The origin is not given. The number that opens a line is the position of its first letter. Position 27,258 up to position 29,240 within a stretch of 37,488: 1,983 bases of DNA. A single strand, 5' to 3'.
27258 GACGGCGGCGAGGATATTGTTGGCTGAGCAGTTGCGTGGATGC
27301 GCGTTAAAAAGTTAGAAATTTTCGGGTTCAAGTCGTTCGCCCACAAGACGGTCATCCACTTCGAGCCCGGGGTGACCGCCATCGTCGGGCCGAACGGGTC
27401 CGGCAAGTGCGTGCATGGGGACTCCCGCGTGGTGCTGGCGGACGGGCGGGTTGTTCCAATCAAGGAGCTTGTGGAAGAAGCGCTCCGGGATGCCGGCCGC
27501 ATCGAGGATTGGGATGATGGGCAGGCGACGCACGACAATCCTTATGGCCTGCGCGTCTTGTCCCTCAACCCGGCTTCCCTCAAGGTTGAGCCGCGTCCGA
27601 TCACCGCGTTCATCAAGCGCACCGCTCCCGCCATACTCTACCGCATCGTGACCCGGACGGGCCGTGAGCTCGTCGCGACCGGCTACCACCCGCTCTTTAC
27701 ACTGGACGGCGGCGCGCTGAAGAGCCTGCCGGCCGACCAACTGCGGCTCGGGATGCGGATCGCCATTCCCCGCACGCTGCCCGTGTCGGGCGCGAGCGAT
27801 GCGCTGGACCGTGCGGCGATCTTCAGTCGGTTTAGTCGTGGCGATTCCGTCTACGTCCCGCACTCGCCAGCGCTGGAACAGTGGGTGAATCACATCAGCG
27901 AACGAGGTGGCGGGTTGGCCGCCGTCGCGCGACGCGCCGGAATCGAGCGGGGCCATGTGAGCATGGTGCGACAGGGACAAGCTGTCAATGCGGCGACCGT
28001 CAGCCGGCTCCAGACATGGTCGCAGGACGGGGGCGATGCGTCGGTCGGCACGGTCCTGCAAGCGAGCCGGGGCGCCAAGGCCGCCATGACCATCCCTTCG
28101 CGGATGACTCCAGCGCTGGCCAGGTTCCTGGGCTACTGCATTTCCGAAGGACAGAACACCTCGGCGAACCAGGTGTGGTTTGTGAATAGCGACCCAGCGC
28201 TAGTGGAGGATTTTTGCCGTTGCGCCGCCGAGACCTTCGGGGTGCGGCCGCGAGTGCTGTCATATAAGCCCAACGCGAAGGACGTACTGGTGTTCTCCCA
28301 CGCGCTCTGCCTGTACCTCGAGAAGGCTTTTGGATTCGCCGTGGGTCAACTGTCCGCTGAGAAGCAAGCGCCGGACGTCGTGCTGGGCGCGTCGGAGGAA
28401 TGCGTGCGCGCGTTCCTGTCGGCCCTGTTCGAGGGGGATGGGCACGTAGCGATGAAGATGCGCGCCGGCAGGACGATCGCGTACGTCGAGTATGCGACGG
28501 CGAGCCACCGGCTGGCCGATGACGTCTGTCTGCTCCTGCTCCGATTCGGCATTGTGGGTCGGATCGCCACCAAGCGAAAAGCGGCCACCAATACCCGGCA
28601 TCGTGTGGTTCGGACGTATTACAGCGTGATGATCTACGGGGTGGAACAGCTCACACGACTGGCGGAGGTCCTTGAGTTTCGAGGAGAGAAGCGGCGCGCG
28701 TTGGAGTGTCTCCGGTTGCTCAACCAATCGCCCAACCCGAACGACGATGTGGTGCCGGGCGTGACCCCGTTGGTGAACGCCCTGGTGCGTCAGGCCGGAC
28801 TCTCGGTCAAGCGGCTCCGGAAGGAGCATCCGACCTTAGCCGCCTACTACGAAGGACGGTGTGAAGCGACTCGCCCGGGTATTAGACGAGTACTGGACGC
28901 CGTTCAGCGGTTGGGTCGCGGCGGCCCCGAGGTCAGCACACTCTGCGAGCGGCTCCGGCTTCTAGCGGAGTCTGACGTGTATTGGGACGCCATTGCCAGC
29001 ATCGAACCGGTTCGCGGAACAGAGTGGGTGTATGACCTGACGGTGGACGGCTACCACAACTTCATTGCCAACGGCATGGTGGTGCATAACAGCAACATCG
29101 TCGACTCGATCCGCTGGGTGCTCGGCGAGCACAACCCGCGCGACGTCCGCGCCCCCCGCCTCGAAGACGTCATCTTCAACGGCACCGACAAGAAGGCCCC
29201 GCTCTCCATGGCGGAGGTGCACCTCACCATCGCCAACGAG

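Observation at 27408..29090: Full-length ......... intein splitting the Walker A (P-loop) of SMC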

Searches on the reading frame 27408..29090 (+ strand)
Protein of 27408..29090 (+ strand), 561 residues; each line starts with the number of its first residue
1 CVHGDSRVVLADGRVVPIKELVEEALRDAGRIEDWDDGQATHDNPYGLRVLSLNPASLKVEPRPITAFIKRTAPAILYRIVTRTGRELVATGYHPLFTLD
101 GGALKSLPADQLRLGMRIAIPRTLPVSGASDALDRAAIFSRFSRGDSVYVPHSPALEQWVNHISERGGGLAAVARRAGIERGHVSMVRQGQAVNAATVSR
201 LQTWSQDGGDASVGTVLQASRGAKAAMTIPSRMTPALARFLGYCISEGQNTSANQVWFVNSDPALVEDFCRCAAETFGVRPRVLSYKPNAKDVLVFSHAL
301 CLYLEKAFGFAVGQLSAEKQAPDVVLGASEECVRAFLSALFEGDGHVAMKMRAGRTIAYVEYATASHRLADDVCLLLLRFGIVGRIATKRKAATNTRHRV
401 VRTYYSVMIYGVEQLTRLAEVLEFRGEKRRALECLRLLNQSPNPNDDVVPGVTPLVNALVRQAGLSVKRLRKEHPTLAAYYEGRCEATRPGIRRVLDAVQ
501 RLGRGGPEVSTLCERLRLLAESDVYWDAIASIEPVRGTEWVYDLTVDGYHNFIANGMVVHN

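Call 4: search_protein_families(library=pfam, proteins=[window:27408-29090:+], max_evalue=0.01)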
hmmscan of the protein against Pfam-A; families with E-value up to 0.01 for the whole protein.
window:27408-29090:+ (561 aa): 2 families
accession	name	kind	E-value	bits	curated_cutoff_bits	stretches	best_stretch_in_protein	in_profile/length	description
PF14890.11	Intein_splicing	-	1.3e-24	87.2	35.8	1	8-561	1-155/155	Intein splicing domain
PF14528.11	LAGLIDADG_3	-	9.7e-18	64.7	22.5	1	331-420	1-79/82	LAGLIDADG-like domain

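Call 5: search_protein_families(library=ncbifam, proteins=[window:27408-29090:+], max_evalue=0.01)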
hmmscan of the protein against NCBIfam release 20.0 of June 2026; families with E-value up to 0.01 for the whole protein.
window:27408-29090:+ (561 aa): 16 families
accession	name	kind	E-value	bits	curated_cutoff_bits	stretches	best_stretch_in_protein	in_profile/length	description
NF005852.0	PRK07773.1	equivalog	1.4e-45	155.9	780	2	313-561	592-826/886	replicative DNA helicase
NF011491.0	PRK14898.1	equivalog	1.6e-28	99.3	783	1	14-561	92-543/860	DNA-directed RNA polymerase subunit A''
NF003159.0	PRK04132.1-4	equivalog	1.1e-27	96.4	999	3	236-447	179-353/852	replication factor C small subunit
NF003157.0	PRK04132.1-2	equivalog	1.7e-23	82.5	1103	3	236-449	171-366/864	replication factor C small subunit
NF045703.1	rSAM_Tes_intein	exception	4.8e-23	80.9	1700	1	44-433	200-555/1040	tetraether lipid synthase Tes, intein-containing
NF038098.1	GyrA_w_intein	exception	9.4e-21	73.5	1850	1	225-561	227-537/1232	intein-containing DNA gyrase subunit A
TIGR01445.1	intein_Nterm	domain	1.5e-17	64.3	24.5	1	1-98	1-83/83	intein N-terminal splicing region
NF011418.0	PRK14845.1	equivalog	3.1e-13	48.4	756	2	79-425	95-300/1049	translation initiation factor IF-2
NF011287.0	PRK14698.1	equivalog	5.7e-13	47.8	1238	1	207-420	364-559/1017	V-type ATP synthase subunit A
NF038162.1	RtcB_rel_intein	exception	8.3e-13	47.2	1150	1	289-561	310-578/961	intein-containing RtcB family protein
NF007072.0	PRK09519.1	equivalog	2.1e-12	46.3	1024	1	236-561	362-691/790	intein-containing recombinase RecA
NF011303.0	PRK14715.1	equivalog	2.5e-12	44.7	1585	1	237-406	1120-1280/1627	DNA-directed DNA polymerase II large subunit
NF003158.0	PRK04132.1-3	equivalog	7.7e-12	43.1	1750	2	1-127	62-176/1437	replication factor C small subunit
NF011302.0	PRK14714.1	equivalog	1.3e-09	36.2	1791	1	1-123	932-1055/1350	DNA-directed DNA polymerase II large subunit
TIGR01443.1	intein_Cterm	domain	2.7e-09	37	15.6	1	540-561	1-23/24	intein C-terminal splicing region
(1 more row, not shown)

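Call 6: search_solved_structures(query=window:27408-29090:+, max_evalue=1, show_alignments=3)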
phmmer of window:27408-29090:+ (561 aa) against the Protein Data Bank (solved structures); distinct sequences matched with E-value up to 1: 21.
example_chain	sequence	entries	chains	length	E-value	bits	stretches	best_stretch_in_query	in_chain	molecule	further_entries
6rpq_A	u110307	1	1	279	1.6e-23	86.4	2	3-123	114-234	Ubiquitin-like protein SMT3,1108aa long hypothetical cell division control protein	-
6rpp_A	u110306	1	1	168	1.1e-16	63.8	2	5-126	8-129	Cell division control protein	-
2cw7_A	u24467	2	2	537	1.3e-15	60.3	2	10-130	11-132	Endonuclease PI-PkoII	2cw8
6frg_A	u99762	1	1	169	4.1e-14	55.4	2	513-560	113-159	Replicative DNA helicase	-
6frh_A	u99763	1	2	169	4.1e-14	55.4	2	513-560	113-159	Replicative DNA helicase,Replicative DNA helicase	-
1mi8_A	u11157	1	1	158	5.5e-14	55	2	513-560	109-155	DnaB intein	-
4o1r_A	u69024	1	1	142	1.7e-13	53.4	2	520-561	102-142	Replicative DNA helicase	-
6fre_A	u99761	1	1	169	9.8e-13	50.9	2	513-560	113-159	Replicative DNA helicase,Replicative DNA helicase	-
7qsu_A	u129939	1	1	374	2.3e-10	43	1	226-426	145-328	V-ATPase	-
7qss_A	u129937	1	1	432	3.3e-10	42.5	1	226-426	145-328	V-type ATP synthase alpha chain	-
7qst_A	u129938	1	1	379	3.7e-07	32.4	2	226-353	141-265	V-type ATP synthase subunit A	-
2jmz_A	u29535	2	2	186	5.5e-07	31.9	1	5-123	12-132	Hypothetical protein MJ0781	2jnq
2lqm_A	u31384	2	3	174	6.9e-05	24.9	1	515-561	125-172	Pho radA intein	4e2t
5o9i_A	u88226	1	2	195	8.1e-05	24.7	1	14-125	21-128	Transcription initiation factor IIB,Transcription initiation factor IIB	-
4o1s_A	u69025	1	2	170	0.00013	24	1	2-121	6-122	V-type ATP synthase alpha chain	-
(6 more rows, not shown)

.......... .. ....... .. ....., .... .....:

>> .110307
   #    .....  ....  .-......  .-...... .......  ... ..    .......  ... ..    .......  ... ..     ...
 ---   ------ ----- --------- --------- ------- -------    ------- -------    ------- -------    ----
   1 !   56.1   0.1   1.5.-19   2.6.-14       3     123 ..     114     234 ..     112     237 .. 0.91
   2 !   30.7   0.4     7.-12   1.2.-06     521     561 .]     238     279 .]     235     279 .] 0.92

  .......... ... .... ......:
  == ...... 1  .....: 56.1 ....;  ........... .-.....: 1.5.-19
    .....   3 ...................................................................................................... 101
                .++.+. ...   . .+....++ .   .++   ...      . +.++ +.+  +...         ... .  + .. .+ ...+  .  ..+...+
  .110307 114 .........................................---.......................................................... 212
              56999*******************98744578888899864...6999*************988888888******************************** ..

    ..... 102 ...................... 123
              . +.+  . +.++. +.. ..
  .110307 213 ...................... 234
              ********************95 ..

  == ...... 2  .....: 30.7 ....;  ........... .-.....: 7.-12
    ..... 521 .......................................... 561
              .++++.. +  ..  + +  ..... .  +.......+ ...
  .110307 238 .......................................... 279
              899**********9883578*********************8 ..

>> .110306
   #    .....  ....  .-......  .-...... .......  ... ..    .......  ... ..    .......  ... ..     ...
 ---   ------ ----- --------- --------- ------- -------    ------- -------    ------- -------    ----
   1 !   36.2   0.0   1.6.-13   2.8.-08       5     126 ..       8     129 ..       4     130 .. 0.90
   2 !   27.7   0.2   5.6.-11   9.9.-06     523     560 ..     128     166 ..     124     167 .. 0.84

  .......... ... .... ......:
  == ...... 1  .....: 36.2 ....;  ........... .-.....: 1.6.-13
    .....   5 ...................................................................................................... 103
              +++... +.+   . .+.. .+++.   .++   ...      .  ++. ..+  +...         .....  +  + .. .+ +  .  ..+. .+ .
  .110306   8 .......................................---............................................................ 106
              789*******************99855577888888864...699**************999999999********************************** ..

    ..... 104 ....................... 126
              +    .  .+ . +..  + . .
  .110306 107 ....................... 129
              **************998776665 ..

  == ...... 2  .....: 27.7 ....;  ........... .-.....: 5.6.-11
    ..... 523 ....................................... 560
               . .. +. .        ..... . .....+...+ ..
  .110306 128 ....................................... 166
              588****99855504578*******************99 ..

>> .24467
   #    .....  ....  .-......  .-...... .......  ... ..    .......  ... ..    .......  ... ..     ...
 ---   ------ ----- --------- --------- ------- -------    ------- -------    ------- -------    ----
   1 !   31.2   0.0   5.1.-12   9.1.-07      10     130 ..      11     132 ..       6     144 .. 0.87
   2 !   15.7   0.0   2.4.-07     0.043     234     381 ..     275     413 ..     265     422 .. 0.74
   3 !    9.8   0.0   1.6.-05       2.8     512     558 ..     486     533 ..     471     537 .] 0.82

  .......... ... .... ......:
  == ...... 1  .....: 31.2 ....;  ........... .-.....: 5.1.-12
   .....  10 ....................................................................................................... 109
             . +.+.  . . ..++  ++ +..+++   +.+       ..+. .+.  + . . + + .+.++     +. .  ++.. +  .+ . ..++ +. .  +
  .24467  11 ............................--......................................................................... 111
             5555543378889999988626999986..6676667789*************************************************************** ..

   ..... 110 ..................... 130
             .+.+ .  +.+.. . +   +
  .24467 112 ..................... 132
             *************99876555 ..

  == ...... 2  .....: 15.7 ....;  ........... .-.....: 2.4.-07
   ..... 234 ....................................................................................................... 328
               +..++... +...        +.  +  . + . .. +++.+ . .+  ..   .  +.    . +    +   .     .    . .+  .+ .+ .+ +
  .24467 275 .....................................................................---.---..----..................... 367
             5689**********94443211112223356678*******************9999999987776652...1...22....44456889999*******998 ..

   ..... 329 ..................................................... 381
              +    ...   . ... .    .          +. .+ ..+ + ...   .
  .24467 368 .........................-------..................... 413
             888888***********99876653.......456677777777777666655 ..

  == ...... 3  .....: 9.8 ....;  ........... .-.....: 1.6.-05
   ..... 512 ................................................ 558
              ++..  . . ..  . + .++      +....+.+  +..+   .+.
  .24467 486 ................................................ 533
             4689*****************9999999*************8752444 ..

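Call 7: find_homologous_proteins(query=window:27408-29090:+, max_evalue=0.00001)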
Query window:27408-29090:+ (561 aa): 29 proteins with E <= 0.00001 among 8000 candidates.
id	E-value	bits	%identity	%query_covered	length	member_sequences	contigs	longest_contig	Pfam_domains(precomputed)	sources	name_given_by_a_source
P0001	2.7e-153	530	47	100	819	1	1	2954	PF13476.13,PF14528.12,PF02463.26,PF14890.12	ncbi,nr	ncbi:MAG TPA: LAGLIDADG family homing endonuclease, partial [Blastocatellia bacterium]|nr:LAGLIDADG 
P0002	6.9e-148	512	45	100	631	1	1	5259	PF13476.13,PF14528.12,PF02463.26,PF14890.12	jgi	jgi:intein/homing endonuclease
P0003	5.8e-145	502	45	100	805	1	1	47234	PF13476.13,PF14528.12,PF02463.26,PF14890.12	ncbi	ncbi:MAG: hypothetical protein COV76_07945, partial [Candidatus Omnitrophica bacterium CG11_big_fil_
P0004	1.3e-140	488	48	100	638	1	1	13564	PF13476.13,PF14528.12,PF02463.26,PF14890.12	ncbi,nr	ncbi:MAG: hypothetical protein HYU41_06090, partial [Candidatus Rokubacteria bacterium]|nr:hypotheti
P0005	1.5e-137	478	42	100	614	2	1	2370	PF13175.13,PF13476.13,PF14528.12,PF02463.26,PF14890.12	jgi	-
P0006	8.8e-136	472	43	100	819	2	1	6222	PF13476.13,PF14528.12,PF02463.26,PF14890.12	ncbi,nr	ncbi:MAG: hypothetical protein KKF80_07555, partial [Candidatus Omnitrophica bacterium]|nr:hypotheti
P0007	9.6e-136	472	42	100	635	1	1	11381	PF13476.13,PF14528.12,PF02463.26,PF14890.12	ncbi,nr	ncbi:MAG: AAA family ATPase, partial [Candidatus Omnitrophica bacterium]|nr:AAA family ATPase [Candi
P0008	3.7e-135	470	42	100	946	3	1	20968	PF13476.13,PF14528.12,PF02463.26,PF14890.12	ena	-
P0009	5.3e-131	456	46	93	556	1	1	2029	PF14528.12,PF02463.26,PF14890.12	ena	-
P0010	6.5e-130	453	42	100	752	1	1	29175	PF13476.13,PF14528.12,PF02463.26,PF14890.12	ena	-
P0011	4.5e-120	420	40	100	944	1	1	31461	PF14528.12,PF02463.26,PF14890.12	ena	-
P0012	1.1e-116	409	42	92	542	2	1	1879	PF13476.13,PF14528.12,PF02463.26,PF14890.12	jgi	-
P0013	2.5e-116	408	43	84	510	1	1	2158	PF13175.13,PF13476.13,PF14528.12,PF02463.26,PF14890.12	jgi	-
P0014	2.8e-116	408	41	100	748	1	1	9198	PF13175.13,PF13476.13,PF14528.12,PF02463.26,PF14890.12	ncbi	ncbi:MAG: LAGLIDADG family homing endonuclease, partial [Candidatus Micrarchaeota archaeon]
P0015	1.6e-97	346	43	71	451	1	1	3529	PF13476.13,PF14528.12,PF02463.26,PF14890.12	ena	-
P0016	5.6e-94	334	39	81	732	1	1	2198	PF14528.12,PF02463.26,PF14890.12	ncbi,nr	ncbi:MAG: hypothetical protein FJZ12_04185, partial [Candidatus Omnitrophica bacterium]|nr:hypotheti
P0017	7.2e-90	320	41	73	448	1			PF13476.13,PF14528.12,PF02463.26,PF14890.12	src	-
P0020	9.1e-24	102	31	59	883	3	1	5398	PF06745.20,PF03796.22,PF14528.12,PF00772.27,PF13481.13,PF14890.12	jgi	jgi:replicative DNA helicase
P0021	1.2e-20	92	32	43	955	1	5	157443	PF03796.22,PF14528.12,PF00772.27,PF13481.13,PF14890.12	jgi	jgi:replicative DNA helicase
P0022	3.5e-20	90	33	44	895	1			PF03796.22,PF14528.12,PF13481.13,PF14890.12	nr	nr:replicative DNA helicase [Pseudonocardiales bacterium]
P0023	2.1e-19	88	30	54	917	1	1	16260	PF03796.22,PF14528.12,PF00772.27,PF13481.13,PF14890.12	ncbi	ncbi:MAG: replicative DNA helicase [Anaerolineae bacterium]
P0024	3.5e-18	84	29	44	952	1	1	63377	PF03796.22,PF14528.12,PF00772.27,PF13560.13,PF13481.13,PF14890.12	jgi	-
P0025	5.8e-18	83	30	57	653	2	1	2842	PF03796.22,PF14528.12,PF00772.27,PF14890.12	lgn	-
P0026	8.3e-18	83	26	69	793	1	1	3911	PF06745.20,PF14528.12,PF00154.28,PF21096.3,PF14890.12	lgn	-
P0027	1.9e-12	65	32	44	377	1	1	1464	PF03796.22,PF14528.12,PF14890.12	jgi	-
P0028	6.8e-10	56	28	64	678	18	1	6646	PF06559.17,PF22569.2,PF22769.2,PF14528.12,PF14890.12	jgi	jgi:dCTP deaminase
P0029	2.5e-9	55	27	44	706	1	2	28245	PF14528.12,PF14890.12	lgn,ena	-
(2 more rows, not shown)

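Call 32: find_related_loci(query=A1, collection=genome_contigs, flank=3000)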
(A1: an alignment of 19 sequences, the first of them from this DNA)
Query A1 (561 aa) in genome_contigs; peptide patterns used: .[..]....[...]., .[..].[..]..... (x = any residue, [..] = any of these).
286 stretches matched a pattern; 249 encode a relative of the query (tblastn E <= 1e-3); the best 80 are kept; 80 distinct loci.
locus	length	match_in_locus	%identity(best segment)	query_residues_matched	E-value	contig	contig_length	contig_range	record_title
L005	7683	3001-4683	62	1-561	0e+0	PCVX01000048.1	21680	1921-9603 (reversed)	MAG: Candidatus Omnitrophica bacterium CG11_big_fil_rev_8_21_14_0_20_63_9 CG11_8_21_14_0.20_scaffold_1310_c, whole genom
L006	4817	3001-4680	62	1-561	0e+0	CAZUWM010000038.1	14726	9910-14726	MAG TPA_asm: uncultured Planctomycetales bacterium isolate ERP125453_co1_95 genome assembly, contig: NODE_4278_length_14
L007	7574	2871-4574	60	1-561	0e+0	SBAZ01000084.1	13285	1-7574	MAG: Planctomycetales bacterium isolate Bin_23_1_1 Hy_contig8304, whole genome shotgun sequence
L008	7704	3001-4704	63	1-561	0e+0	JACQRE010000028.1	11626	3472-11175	MAG: Candidatus Omnitrophota bacterium isolate NC_groundwater_1351_Ag_S-0.2um_67_50 S_p2_S4_coassembly_k141_612705, whol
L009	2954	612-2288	47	1-561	3e-169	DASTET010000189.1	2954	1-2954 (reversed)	MAG TPA_asm: Blastocatellia bacterium isolate SMAG_U854 k141_1067795, whole genome shotgun sequence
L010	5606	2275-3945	48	1-561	7e-162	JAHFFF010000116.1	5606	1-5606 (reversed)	MAG: Candidatus Omnitrophota bacterium isolate nzgw286 NODE_12729_length_5607_cov_4.161684, whole genome shotgun sequenc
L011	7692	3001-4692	42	1-561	3e-159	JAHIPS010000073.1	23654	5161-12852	MAG: Candidatus Omnitrophota bacterium isolate KR13_S3.mb.80 KR13_S3.mb.80_k141_295584, whole genome shotgun sequence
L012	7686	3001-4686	48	1-561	1e-158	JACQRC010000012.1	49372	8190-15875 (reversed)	MAG: Candidatus Omnitrophota bacterium isolate NC_groundwater_1349_Ag_S-0.2um_65_43 S_p2_S4_coassembly_k141_462268, whol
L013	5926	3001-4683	47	1-561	9e-158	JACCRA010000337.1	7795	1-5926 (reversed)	MAG: Pyrinomonadaceae bacterium isolate MGR_bin10 SD2897-2912_k127_138226, whole genome shotgun sequence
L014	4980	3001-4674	43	1-561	1e-157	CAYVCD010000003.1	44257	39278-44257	MAG TPA_asm: uncultured Planctomycetia bacterium isolate SRP178699_co1_431 genome assembly, contig: NODE_767_length_4425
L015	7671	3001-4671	47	1-561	7e-157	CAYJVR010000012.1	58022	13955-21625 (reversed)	MAG TPA_asm: uncultured Planctomycetia bacterium isolate ERP125453_co1_218 genome assembly, contig: NODE_348_length_5802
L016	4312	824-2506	46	1-561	2e-159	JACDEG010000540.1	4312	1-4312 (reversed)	MAG: Pyrinomonadaceae bacterium isolate MGR_bin354 SD2902_NODE_6045_length_4312_cov_1.164875, whole genome shotgun seque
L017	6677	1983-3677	41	1-561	2e-153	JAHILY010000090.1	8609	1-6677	MAG: Candidatus Omnitrophota bacterium isolate KR13_N2.mb.45 KR13_N2.mb.45_k141_305776, whole genome shotgun sequence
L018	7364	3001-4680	44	1-561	1e-152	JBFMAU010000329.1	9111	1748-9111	MAG: Acidobacteriota bacterium isolate MAG146 MAG146_329, whole genome shotgun sequence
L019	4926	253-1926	43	1-561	2e-154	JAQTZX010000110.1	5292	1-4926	MAG: Candidatus Omnitrophota bacterium isolate STC_70 NODE_45589_length_5292_cov_2.579671_Sandtown_C, whole genome shotg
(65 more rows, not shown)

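Call 45: predict_structure(alignment_id=A1)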
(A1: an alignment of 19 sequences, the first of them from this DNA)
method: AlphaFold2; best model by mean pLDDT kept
length: 561 residues; sequences in the alignment: 19
mean_pLDDT: 91.9   pTM: 0.91
mean pLDDT of the five models: 91.9, 91.4, 91.2, 91.1, 90.2
residues with pLDDT >= 90: 442; 70-90: 104; 50-70: 15; < 50: 0
segments of 3 or more residues with pLDDT < 50: none
pLDDT, mean of each block of 10 residues (from residue 1): 97 96 97 97 96 95 97 97 96 93 90 96 92 89 92 91 89 89 89 91 74 80 75 97 93 93 95 96 85 93 95 92 95 98 91 82 95 97 94 72 93 92 92 87 81 94 94 93 91 95 94 95 96 96 95 96 82
secondary structure, 60 per line:
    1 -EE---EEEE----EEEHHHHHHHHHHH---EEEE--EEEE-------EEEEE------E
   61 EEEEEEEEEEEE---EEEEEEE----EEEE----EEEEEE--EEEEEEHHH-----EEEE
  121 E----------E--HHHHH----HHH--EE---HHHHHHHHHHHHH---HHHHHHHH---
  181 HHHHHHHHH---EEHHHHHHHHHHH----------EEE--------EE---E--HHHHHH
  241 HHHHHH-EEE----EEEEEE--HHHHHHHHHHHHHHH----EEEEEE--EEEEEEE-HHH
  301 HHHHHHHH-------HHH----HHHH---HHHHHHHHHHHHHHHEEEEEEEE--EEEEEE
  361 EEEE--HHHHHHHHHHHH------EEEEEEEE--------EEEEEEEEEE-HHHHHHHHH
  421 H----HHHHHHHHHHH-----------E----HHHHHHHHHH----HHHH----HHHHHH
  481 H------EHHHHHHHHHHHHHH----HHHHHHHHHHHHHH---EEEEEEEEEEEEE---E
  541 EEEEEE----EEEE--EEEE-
elements in order: E7-10 E15-17 H18-28 E32-35 E38-41 E49-53 E60-72 E76-82 E87-90 E95-100 E103-108 E117-121 H135-139 H154-166 H170-177 H181-189 H195-205 E216-218 H235-246 E248-250 E255-260 H263-277 E282-287 E290-296 H298-308 H323-326 H330-344 E345-352 E355-364 H367-378 E385-392 E401-410 H412-421 H426-436 H453-462 H467-470 H475-481 H489-502 H507-520 E524-536 E540-546 E551-554 E557-560
